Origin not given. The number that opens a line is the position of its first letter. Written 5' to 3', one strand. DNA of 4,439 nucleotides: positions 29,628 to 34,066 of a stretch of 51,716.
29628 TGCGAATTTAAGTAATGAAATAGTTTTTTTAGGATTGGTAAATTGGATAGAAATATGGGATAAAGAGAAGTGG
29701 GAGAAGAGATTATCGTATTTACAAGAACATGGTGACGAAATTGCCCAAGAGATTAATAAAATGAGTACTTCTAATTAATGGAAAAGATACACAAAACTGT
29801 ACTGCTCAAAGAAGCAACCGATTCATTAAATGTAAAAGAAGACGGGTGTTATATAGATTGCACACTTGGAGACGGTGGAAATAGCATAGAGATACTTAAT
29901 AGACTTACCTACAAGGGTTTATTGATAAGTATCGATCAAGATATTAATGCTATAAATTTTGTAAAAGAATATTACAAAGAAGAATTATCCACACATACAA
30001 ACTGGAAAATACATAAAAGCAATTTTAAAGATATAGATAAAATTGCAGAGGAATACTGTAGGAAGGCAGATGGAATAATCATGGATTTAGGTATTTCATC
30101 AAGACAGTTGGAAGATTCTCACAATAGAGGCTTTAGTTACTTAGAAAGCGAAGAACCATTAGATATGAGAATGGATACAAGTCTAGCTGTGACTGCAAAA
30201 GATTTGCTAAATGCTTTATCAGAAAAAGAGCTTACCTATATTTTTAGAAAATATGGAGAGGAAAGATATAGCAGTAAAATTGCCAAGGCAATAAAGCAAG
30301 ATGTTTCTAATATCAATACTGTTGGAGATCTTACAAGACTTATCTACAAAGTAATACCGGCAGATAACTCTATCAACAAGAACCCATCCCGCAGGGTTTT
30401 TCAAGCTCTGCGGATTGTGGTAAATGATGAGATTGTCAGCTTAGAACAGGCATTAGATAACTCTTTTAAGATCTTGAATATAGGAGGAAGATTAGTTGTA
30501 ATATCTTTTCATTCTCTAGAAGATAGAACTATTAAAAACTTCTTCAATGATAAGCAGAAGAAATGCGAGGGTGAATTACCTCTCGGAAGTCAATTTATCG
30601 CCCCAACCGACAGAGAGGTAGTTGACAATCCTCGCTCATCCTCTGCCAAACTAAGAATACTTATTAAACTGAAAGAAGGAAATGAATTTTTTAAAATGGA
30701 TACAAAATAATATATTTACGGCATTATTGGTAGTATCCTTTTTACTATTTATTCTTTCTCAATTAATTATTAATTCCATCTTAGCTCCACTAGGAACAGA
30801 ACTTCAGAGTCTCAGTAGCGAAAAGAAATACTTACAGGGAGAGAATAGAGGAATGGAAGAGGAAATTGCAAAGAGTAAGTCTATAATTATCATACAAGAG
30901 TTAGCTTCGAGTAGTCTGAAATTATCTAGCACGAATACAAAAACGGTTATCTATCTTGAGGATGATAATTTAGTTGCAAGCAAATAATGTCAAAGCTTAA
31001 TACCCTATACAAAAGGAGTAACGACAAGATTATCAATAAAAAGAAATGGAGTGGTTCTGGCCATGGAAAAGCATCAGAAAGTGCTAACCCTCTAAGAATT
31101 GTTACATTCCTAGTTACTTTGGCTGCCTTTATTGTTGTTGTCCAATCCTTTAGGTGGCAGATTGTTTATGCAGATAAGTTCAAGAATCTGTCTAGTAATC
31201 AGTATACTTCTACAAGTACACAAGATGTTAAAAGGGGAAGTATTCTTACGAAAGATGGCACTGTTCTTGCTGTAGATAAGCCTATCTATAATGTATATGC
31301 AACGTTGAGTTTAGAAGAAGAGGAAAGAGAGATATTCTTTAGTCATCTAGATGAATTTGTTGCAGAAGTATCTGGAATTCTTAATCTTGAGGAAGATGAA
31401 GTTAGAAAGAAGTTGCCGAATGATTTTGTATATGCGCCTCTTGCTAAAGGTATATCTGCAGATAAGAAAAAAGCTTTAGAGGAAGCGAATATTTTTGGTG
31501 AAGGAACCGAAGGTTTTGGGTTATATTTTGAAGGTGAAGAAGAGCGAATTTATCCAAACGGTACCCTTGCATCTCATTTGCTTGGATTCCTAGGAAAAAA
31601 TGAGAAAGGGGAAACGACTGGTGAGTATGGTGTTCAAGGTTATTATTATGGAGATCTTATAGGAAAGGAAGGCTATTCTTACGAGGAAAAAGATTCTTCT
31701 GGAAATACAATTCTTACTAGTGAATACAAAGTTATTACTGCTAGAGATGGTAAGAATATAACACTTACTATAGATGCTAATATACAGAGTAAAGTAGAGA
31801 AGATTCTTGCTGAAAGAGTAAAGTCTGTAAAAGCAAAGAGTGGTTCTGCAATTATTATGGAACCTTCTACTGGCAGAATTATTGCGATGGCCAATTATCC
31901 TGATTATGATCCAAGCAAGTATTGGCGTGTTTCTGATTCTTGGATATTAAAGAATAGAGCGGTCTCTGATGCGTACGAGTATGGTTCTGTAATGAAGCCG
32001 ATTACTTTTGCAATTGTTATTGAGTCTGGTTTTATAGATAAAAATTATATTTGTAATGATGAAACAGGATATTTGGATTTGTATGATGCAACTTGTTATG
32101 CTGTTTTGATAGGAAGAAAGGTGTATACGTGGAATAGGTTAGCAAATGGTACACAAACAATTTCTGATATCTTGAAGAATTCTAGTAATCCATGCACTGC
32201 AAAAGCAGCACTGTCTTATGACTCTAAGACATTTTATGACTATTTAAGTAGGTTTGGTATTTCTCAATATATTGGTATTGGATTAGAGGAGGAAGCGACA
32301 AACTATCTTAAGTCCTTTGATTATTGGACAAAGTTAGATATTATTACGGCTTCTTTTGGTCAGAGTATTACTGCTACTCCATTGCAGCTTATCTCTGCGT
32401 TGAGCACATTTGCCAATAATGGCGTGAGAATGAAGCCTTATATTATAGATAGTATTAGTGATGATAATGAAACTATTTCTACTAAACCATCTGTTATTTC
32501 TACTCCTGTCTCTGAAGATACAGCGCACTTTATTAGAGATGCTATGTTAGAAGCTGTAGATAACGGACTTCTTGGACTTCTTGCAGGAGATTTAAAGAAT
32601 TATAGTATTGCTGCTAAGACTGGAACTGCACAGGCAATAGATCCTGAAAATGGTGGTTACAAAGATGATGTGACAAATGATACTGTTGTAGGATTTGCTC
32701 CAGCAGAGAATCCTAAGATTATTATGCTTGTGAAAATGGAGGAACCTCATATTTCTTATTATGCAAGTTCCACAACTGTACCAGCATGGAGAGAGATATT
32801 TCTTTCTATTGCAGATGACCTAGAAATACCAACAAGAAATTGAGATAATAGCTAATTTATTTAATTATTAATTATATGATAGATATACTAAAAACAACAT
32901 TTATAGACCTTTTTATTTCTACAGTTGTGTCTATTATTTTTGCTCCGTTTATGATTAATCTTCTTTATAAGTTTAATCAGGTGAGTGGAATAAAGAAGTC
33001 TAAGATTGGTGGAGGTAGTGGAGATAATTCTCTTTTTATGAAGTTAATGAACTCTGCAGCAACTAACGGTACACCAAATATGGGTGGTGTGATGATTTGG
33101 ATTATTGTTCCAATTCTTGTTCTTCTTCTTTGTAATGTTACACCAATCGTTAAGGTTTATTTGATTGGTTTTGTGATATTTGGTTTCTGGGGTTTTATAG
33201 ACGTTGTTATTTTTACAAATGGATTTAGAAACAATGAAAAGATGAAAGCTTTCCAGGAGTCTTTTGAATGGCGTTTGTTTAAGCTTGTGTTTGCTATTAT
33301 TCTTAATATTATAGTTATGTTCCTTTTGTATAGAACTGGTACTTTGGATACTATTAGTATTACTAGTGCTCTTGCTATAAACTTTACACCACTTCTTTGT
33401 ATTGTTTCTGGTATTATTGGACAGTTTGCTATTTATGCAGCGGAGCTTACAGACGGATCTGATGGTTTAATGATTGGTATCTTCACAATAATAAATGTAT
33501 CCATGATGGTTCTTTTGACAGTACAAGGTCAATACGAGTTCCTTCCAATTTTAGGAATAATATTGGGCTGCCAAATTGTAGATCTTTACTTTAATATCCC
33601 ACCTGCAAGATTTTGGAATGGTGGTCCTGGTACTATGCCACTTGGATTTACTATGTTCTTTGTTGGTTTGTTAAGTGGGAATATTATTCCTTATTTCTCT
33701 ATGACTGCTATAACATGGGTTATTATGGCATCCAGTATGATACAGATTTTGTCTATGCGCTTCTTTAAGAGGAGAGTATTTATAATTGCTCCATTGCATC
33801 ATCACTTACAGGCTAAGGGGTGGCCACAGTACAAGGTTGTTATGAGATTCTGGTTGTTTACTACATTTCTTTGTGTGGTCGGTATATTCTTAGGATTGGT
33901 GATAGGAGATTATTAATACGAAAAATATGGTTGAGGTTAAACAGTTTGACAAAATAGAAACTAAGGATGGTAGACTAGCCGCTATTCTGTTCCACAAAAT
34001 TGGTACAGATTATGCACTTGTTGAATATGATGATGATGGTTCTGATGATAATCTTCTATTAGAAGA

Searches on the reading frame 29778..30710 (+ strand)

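Call 88: search_protein_families(library=pfam, proteins=[window:29778-30710:+], max_evalue=0.001)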
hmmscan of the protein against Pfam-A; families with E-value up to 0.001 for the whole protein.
window:29778-30710:+ (310 aa): 1 family
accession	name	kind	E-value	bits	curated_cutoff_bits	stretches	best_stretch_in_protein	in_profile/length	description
PF01795.25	Methyltransf_5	-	1.4e-87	294.5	27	1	4-296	3-307/309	MraW methylase family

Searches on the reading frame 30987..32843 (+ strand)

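Call 88: search_protein_families(library=pfam, proteins=[window:30987-32843:+], max_evalue=0.001)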
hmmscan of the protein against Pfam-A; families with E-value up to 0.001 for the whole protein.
window:30987-32843:+ (618 aa): 2 families
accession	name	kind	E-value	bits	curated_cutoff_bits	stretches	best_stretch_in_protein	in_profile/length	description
PF00905.27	Transpeptidase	-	1.6e-64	218.5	22.1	1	286-604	1-297/299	Penicillin binding protein transpeptidase domain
PF03717.20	PBP_dimer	-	8.9e-16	59.3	24.4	1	80-244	3-178/180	Penicillin-binding Protein dimerisation domain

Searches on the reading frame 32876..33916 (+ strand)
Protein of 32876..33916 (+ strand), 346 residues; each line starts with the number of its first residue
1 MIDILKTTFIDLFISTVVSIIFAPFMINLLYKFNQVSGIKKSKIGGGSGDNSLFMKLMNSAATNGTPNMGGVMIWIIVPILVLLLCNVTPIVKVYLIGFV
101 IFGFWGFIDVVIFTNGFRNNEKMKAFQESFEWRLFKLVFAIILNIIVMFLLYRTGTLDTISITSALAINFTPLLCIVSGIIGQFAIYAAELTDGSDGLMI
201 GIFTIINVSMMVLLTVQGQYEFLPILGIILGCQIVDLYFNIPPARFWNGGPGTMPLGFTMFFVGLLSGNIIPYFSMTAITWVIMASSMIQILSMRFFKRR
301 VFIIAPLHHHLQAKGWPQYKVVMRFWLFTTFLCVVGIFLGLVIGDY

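Call 88: search_protein_families(library=pfam, proteins=[window:32876-33916:+], max_evalue=0.001)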
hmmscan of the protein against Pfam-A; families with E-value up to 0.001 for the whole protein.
window:32876-33916:+ (346 aa): 1 family
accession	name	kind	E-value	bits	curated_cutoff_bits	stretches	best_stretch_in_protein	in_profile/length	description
PF00953.26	Glycos_transf_4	-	4.2e-09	37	27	1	95-265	4-157/160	Glycosyl transferase family 4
